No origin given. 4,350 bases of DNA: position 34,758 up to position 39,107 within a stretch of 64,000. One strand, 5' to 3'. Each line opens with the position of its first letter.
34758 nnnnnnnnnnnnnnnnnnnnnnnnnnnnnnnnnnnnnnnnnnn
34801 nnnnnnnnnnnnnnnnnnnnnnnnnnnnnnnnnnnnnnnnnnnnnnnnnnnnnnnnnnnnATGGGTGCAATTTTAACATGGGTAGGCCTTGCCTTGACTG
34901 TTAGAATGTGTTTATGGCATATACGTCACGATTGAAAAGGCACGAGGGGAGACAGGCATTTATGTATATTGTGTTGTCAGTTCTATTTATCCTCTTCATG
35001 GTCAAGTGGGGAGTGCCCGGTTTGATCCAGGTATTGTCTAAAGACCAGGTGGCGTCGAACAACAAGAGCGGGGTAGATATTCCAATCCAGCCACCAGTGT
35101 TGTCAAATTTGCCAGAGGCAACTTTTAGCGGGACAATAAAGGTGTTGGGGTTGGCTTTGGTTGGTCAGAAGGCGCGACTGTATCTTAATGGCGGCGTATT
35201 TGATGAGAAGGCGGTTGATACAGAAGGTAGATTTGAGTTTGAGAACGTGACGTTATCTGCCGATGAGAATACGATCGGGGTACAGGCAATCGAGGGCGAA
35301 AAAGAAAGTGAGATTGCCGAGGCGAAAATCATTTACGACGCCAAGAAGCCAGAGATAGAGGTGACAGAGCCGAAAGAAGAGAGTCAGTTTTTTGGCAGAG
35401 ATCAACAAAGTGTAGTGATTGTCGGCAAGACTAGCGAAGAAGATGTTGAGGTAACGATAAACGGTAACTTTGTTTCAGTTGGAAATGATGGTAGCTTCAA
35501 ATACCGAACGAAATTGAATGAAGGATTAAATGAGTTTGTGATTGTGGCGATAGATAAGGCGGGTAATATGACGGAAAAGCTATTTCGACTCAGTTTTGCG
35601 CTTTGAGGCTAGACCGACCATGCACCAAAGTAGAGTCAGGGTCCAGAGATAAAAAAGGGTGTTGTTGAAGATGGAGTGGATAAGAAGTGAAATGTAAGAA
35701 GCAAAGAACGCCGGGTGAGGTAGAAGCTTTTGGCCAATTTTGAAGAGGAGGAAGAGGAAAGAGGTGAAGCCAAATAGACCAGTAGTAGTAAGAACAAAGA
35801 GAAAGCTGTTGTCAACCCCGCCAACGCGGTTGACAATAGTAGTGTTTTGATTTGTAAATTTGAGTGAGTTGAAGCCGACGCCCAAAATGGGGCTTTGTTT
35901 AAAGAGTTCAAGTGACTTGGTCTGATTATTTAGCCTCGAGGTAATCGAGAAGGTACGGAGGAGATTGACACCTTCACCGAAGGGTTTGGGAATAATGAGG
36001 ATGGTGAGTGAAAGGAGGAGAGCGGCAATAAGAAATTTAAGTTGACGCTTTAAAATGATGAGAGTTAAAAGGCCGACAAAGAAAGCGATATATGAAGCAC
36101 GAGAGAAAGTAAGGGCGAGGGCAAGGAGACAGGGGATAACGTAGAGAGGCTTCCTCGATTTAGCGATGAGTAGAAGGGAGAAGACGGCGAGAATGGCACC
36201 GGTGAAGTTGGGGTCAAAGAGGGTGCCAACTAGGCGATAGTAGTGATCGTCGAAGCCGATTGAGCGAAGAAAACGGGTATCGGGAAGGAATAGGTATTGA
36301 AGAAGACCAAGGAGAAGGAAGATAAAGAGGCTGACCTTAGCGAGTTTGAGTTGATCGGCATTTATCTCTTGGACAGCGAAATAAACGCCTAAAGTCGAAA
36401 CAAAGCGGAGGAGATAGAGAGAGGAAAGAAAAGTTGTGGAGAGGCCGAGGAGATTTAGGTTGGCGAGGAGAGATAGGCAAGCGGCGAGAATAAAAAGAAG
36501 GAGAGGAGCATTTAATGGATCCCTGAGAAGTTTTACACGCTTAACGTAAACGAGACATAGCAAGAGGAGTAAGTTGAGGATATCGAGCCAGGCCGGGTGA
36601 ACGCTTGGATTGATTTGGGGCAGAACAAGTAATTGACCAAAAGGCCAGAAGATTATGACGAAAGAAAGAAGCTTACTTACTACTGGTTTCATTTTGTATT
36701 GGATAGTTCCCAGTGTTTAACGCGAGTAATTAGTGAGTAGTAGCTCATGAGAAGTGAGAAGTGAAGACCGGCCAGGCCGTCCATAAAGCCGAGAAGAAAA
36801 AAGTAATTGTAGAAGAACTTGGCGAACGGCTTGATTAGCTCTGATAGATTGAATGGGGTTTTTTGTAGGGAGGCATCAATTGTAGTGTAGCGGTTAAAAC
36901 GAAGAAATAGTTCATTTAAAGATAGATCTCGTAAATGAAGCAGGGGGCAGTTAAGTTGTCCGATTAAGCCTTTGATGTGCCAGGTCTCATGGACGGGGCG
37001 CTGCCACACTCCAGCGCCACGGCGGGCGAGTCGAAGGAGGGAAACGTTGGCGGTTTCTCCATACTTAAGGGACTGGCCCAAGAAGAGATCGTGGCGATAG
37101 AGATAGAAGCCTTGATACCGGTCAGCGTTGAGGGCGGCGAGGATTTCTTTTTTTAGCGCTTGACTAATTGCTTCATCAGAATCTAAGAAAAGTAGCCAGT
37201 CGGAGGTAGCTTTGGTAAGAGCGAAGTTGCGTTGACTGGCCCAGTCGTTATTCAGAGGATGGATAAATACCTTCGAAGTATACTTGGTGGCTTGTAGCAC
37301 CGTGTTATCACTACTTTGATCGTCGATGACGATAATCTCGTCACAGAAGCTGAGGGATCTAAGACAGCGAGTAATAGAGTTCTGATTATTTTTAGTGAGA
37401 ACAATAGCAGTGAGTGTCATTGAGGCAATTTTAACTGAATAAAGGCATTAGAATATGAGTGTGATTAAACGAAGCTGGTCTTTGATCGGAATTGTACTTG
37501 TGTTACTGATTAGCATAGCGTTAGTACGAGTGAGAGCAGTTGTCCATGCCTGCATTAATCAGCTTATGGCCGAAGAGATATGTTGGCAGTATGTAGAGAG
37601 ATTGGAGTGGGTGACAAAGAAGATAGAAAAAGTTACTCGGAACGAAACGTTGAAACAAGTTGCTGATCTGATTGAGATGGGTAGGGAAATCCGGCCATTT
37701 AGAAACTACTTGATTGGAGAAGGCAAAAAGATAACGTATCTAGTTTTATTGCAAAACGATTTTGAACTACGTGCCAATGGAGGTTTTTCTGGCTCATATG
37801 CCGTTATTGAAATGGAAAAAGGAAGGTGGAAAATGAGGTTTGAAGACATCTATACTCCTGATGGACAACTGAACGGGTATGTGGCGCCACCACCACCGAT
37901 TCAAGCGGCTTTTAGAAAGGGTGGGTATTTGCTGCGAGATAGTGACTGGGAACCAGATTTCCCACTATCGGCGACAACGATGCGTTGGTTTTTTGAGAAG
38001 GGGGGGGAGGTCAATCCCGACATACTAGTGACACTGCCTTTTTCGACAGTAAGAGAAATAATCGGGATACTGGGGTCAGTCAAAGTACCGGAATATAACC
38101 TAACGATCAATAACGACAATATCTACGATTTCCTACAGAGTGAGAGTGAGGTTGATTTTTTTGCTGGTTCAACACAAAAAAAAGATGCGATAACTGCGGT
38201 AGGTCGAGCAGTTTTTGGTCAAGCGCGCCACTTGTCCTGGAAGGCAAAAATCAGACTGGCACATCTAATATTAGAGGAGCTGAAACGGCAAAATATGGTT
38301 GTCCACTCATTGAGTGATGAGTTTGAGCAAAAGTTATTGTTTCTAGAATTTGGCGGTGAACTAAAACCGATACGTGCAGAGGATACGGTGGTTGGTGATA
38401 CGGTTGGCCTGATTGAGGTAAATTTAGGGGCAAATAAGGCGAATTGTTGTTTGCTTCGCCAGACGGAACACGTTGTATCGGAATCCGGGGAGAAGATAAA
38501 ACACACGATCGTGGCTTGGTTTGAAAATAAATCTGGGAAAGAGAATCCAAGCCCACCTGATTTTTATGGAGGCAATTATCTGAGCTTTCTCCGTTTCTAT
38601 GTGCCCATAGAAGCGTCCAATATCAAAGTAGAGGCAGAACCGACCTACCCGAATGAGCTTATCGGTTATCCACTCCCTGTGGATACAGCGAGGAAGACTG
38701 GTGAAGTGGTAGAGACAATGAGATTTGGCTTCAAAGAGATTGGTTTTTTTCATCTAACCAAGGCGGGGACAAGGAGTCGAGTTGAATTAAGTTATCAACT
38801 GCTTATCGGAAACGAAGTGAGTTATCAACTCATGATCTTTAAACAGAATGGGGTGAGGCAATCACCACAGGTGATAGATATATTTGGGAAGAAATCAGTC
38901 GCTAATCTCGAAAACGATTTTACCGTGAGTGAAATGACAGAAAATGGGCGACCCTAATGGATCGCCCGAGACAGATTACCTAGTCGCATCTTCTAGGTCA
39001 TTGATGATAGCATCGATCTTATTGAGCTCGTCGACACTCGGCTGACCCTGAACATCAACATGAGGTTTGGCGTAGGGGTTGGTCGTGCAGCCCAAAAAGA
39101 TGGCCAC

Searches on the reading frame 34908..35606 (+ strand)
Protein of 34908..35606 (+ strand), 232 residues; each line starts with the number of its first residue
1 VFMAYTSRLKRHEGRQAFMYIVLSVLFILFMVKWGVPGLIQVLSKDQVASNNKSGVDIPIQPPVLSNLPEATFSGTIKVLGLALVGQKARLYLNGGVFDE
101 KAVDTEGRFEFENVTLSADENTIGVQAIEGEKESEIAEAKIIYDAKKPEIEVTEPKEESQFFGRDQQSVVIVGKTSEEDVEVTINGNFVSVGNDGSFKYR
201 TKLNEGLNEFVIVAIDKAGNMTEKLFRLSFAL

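Call 74: search_protein_families(library=pfam, proteins=[window:34908-35606:+], max_evalue=0.001)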
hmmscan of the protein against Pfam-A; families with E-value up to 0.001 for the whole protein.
window:34908-35606:+ (232 aa): 1 family
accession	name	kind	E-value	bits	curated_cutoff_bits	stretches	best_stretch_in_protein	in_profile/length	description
PF09136.16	Glucodextran_B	-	3.9e-14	52.8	27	1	148-224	1-75/83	Glucodextranase, domain B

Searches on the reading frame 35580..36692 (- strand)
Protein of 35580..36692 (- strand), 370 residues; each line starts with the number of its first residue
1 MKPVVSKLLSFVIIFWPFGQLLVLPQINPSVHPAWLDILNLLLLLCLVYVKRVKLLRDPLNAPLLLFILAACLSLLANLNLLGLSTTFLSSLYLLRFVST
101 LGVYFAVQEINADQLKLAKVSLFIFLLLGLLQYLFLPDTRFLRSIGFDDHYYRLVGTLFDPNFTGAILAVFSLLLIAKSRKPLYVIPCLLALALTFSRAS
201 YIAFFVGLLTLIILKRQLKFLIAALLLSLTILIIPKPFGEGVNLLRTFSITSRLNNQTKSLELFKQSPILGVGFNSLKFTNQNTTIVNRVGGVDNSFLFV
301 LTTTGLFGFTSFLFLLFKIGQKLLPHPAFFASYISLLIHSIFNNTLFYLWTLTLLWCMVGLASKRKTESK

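Call 74: search_protein_families(library=pfam, proteins=[window:35580-36692:-], max_evalue=0.001)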
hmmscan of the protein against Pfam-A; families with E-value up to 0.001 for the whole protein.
window:35580-36692:- (370 aa): 1 family
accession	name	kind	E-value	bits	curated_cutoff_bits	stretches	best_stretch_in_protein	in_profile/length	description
PF04932.20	Wzy_C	-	8.2e-15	55.3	31.7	1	184-313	2-149/149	O-Antigen ligase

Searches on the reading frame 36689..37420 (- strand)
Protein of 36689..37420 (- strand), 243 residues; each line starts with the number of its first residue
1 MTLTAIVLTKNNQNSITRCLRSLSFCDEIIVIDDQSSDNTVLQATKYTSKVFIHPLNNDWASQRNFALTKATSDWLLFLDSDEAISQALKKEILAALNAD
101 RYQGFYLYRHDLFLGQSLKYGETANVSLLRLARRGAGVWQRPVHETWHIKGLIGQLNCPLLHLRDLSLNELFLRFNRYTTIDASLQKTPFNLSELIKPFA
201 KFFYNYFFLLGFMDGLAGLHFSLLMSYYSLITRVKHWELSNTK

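Call 74: search_protein_families(library=pfam, proteins=[window:36689-37420:-], max_evalue=0.001)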
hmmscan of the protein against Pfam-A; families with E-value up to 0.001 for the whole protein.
window:36689-37420:- (243 aa): 2 families
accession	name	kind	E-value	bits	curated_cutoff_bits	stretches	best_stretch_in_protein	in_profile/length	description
PF00535.33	Glycos_transf_2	-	5.5e-19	69.2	23.3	1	5-106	2-112/168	Glycosyl transferase family 2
PF13704.12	Glyco_tranf_2_4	-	3.2e-05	24.8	27.5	1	18-85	12-84/98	Glycosyl transferase family 2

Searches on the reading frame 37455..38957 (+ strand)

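Call 74: search_protein_families(library=pfam, proteins=[window:37455-38957:+], max_evalue=0.001)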
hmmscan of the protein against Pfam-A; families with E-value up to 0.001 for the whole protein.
window:37455-38957:+ (500 aa): 1 family
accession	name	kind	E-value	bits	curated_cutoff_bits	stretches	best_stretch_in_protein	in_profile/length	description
PF13196.11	DUF4012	-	9.1e-20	72.1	28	1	94-230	5-142/144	Protein of unknown function (DUF4012)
